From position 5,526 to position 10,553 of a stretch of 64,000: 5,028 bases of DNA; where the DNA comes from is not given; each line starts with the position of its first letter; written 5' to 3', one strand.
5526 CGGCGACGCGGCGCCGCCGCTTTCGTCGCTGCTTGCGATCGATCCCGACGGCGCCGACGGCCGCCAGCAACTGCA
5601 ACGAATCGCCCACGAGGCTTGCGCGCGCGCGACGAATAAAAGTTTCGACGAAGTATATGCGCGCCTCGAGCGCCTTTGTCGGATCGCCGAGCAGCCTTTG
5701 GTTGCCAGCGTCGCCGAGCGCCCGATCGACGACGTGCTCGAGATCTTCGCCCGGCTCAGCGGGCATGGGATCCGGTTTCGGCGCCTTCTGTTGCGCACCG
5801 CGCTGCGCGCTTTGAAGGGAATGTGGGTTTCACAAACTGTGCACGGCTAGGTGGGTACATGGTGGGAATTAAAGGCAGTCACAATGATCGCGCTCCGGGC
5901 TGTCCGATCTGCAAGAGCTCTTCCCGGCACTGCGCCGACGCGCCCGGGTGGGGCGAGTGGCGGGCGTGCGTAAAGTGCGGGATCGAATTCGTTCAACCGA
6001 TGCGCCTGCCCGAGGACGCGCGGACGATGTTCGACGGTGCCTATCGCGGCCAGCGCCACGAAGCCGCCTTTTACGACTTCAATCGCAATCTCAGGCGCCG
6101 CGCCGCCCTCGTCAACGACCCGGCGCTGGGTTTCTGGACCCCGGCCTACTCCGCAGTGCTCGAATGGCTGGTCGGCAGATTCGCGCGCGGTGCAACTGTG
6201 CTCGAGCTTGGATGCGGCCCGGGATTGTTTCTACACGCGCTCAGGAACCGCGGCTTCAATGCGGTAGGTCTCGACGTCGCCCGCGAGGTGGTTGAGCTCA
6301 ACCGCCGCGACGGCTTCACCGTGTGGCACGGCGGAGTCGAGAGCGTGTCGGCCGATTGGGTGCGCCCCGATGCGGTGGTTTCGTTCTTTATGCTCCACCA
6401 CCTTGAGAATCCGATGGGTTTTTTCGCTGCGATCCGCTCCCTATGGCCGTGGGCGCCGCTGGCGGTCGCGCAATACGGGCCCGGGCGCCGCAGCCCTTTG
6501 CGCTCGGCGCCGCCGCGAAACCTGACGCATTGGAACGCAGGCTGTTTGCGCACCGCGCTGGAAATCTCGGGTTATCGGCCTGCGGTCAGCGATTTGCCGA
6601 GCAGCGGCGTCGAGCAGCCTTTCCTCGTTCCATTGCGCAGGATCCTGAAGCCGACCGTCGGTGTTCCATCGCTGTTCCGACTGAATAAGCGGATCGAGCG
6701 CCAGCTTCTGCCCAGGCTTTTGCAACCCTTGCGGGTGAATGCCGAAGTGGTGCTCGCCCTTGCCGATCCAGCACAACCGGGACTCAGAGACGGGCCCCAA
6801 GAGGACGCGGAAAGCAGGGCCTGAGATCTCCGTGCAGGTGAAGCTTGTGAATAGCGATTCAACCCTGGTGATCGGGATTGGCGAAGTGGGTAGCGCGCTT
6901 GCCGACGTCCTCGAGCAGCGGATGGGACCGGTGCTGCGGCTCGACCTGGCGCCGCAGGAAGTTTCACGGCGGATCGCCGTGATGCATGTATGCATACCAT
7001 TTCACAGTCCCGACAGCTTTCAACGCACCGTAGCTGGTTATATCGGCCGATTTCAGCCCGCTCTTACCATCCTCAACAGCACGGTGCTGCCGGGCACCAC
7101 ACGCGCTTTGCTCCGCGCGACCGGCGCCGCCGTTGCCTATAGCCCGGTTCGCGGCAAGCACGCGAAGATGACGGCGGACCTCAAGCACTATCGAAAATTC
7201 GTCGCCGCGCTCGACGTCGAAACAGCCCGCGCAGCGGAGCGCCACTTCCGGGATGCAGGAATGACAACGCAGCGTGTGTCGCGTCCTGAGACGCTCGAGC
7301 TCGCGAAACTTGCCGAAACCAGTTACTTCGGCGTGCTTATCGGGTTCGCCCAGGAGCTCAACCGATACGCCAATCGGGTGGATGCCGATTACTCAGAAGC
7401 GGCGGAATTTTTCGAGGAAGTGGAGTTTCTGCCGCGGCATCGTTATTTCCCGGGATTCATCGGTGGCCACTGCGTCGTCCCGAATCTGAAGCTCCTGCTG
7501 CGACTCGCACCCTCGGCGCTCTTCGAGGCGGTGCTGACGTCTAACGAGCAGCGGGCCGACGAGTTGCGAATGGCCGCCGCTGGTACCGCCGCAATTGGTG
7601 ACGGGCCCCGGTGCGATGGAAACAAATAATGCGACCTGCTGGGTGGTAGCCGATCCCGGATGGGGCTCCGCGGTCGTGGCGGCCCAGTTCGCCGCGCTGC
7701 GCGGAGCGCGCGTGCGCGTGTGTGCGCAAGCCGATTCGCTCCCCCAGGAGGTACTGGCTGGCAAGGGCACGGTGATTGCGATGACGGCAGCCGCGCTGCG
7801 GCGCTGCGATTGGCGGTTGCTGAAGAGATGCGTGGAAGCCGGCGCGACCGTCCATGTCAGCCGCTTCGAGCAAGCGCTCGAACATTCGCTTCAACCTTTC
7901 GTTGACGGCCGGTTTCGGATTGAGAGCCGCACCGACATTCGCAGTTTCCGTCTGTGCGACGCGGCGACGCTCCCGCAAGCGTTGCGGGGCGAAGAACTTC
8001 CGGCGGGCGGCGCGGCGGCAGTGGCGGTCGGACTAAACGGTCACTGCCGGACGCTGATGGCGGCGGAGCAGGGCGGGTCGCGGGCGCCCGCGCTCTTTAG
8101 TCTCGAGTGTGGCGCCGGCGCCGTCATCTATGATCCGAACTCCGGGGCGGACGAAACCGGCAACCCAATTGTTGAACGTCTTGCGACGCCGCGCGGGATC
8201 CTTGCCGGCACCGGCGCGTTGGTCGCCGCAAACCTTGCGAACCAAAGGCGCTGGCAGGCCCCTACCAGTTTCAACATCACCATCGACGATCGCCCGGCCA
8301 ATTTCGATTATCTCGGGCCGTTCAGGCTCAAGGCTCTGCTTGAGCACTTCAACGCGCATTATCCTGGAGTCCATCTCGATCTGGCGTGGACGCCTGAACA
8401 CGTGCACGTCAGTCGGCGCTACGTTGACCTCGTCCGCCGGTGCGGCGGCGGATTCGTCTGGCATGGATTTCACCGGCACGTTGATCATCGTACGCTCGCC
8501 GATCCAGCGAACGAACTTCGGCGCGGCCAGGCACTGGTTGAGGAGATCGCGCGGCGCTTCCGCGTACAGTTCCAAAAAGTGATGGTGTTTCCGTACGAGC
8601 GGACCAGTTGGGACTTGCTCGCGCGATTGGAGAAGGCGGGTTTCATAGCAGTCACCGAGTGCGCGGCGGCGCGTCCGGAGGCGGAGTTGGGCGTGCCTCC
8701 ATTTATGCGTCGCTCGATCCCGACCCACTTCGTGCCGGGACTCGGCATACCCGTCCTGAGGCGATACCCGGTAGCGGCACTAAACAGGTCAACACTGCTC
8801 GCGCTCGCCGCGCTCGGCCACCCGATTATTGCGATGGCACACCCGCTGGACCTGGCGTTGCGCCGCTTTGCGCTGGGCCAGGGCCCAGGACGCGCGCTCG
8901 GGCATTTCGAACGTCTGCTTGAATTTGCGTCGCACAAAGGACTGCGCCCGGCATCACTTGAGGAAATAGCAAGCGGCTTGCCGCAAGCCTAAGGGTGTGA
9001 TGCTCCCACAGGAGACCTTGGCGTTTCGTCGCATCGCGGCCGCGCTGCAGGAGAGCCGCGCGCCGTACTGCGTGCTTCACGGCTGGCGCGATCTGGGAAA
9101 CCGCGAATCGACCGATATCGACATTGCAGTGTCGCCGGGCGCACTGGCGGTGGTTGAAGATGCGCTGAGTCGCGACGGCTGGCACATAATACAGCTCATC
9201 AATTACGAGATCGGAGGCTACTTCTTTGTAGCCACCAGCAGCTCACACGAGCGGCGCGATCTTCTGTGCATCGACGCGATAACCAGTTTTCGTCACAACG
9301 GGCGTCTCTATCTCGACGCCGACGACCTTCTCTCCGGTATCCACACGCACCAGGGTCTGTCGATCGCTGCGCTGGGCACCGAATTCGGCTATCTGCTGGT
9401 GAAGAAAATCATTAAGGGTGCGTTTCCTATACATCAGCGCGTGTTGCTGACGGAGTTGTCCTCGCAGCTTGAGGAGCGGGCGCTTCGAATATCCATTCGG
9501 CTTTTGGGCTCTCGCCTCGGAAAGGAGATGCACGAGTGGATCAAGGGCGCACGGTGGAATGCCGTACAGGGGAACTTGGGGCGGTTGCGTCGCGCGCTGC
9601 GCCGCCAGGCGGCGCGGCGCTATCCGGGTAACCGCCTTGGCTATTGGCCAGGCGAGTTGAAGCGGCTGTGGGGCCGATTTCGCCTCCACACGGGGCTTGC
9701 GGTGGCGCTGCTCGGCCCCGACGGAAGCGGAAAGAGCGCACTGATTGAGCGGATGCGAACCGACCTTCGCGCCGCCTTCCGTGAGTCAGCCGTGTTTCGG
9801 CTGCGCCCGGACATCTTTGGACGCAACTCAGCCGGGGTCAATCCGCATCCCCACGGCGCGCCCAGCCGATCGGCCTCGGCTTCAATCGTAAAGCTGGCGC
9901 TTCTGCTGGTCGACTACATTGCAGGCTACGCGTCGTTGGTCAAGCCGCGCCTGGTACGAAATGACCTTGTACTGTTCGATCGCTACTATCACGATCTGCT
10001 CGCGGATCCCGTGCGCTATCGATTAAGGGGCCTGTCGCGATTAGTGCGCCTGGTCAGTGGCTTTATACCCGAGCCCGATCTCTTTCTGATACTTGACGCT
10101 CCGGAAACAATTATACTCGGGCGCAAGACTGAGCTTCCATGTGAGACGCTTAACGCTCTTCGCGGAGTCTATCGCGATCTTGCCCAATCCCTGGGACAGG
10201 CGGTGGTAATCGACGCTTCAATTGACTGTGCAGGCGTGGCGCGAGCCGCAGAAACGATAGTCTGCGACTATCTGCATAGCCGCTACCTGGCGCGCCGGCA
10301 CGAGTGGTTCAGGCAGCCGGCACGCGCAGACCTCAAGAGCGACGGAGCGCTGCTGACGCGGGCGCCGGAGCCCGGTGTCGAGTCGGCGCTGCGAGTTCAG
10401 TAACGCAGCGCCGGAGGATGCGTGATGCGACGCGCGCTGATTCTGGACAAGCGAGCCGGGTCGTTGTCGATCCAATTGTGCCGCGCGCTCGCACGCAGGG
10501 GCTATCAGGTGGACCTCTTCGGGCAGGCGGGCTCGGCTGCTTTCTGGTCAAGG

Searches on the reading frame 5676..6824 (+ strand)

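Call 13: search_protein_families(library=pfam, proteins=[window:5676-6824:+], max_evalue=0.001)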
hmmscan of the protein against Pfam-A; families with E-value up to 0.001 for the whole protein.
window:5676-6824:+ (382 aa): 5 families
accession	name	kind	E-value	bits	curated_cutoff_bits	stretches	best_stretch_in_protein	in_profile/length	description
PF13489.12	Methyltransf_23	-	2.4e-12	47.3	27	1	162-256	13-107/164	Methyltransferase domain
PF08241.18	Methyltransf_11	-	7.6e-09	36.5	21.2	1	176-254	1-84/95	Methyltransferase domain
PF13649.12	Methyltransf_25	-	1.6e-08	35.6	27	1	175-253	1-89/97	Methyltransferase domain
PF08242.18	Methyltransf_12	-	2.4e-07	31.8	30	1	176-256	1-91/98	Methyltransferase domain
PF07021.18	MetW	-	0.0003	20.9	21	1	170-222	12-65/193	Methionine biosynthesis protein MetW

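Call 41: search_protein_families(library=ncbifam, proteins=[window:5676-6824:+], max_evalue=0.0001)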
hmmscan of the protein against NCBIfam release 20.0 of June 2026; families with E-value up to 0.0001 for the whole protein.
window:5676-6824:+ (382 aa): 3 families
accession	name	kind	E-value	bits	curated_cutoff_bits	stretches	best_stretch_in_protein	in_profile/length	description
NF045667.1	MTase_DVU1556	equivalog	7.8e-07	28.8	155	1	168-224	19-78/213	DVU_1556 family methyltransferase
TIGR02021.1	BchM-ChlM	equivalog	2e-05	24.1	158.9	1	159-212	42-95/218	magnesium protoporphyrin IX methyltransferase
NF043040.1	corrin_prot_MT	hypoth_equivalog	2.9e-05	23.6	180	1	160-211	29-81/216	corrinoid protein-associated methyltransferase CpaM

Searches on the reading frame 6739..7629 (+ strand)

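Call 13: search_protein_families(library=pfam, proteins=[window:6739-7629:+], max_evalue=0.001)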
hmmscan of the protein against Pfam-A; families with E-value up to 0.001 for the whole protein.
window:6739-7629:+ (296 aa): 1 family
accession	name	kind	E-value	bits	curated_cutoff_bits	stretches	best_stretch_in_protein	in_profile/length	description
PF00984.24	UDPG_MGDP_dh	-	1.3e-09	38.5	25.4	1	186-269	3-92/94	UDP-glucose/GDP-mannose dehydrogenase family, central domain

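Call 41: search_protein_families(library=ncbifam, proteins=[window:6739-7629:+], max_evalue=0.0001)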
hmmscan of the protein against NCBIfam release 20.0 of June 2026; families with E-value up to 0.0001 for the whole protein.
window:6739-7629:+ (296 aa): 2 families
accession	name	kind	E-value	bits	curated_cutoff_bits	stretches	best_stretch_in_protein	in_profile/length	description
TIGR03026.1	NDP-sugDHase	subfamily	1.8e-20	73.1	189.8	1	107-275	113-299/413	nucleotide sugar dehydrogenase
NF040825.1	UDPMaNacDH_Arch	equivalog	1.8e-05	23.8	750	1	96-257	102-270/418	UDP-N-acetyl-D-mannosamine dehydrogenase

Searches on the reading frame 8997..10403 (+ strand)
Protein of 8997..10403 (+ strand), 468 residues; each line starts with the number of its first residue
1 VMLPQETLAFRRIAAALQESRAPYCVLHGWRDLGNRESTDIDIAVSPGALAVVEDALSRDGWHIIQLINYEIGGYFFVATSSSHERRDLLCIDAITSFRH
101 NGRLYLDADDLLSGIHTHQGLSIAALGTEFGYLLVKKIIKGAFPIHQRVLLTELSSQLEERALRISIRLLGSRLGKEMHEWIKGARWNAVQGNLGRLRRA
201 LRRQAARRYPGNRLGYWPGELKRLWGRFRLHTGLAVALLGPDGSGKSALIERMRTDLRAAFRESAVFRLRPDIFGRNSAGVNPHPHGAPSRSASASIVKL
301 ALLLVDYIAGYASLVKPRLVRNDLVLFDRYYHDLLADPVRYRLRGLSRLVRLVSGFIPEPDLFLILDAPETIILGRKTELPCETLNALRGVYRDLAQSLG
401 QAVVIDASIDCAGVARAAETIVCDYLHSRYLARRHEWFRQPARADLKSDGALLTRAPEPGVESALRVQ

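Call 13: search_protein_families(library=pfam, proteins=[window:8997-10403:+], max_evalue=0.001)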
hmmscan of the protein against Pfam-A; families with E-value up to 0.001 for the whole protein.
window:8997-10403:+ (468 aa): 3 families
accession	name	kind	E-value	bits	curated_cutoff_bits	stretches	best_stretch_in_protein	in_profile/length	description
PF02223.23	Thymidylate_kin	-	5.7e-05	23.3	27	1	240-377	3-135/185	Thymidylate kinase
PF14907.12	NTP_transf_5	-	6.4e-05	23.1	31.2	1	10-132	60-184/249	Uncharacterised nucleotidyltransferase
PF13191.12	AAA_16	-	0.00034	21.6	32.6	0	220-265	11-54/167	AAA ATPase domain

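Call 21: search_protein_families(library=ncbifam, proteins=[window:8997-10403:+], max_evalue=0.001)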
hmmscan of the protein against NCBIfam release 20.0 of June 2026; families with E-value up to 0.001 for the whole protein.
window:8997-10403:+ (468 aa): 0 families

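Call 57: search_protein_families(library=pfam, proteins=[window:8997-10403:+], max_evalue=1)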
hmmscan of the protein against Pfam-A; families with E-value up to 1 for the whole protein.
window:8997-10403:+ (468 aa): 6 families
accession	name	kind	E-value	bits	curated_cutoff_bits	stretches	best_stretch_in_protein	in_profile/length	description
PF02223.23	Thymidylate_kin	-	5.7e-05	23.3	27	1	240-377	3-135/185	Thymidylate kinase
PF14907.12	NTP_transf_5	-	6.4e-05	23.1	31.2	1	10-132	60-184/249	Uncharacterised nucleotidyltransferase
PF13191.12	AAA_16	-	0.00034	21.6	32.6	1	220-265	11-54/167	AAA ATPase domain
PF00005.33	ABC_tran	-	0.029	15.4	25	1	228-254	6-32/137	ABC transporter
PF13555.12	AAA_29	-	0.031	14.5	27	1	231-251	20-40/61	P-loop containing region of AAA domain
PF13671.12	AAA_33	-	0.093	13.5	27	1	237-290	3-48/143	AAA domain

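Call 59: search_solved_structures(query=window:8997-10403:+, max_evalue=10)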
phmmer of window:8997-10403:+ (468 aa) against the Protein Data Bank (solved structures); distinct sequences matched with E-value up to 10: 8.
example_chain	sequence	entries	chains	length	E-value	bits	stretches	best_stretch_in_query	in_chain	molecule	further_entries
3uwo_A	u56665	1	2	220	0.00037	22.5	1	231-377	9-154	Thymidylate kinase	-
3uwk_A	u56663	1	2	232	0.00039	22.5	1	231-377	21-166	Thymidylate kinase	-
4e5u_A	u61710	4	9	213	0.0004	22.4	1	231-377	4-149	Thymidylate kinase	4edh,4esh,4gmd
3uxm_A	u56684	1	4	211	0.00095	21.2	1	232-377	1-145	Thymidylate kinase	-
4unp_A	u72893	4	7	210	0.04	15.8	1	235-333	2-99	THYMIDYLATE KINASE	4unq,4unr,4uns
1g3u_A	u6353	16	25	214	0.042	15.7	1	235-333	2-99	THYMIDYLATE KINASE | THYMIDYLATE KINASE TMK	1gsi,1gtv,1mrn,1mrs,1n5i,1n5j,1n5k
4unn_A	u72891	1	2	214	0.046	15.6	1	236-333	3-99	THYMIDYLATE KINASE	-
5xbh_A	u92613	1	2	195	0.7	11.7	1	315-410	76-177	Thymidylate kinase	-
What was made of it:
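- The kinase-like assignment is weak and below Pfam cut-offs (calls 13, 59).
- Tried and rejected: The 468-aa protein gave only weak thymidylate-kinase similarity (calls 13, 59).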
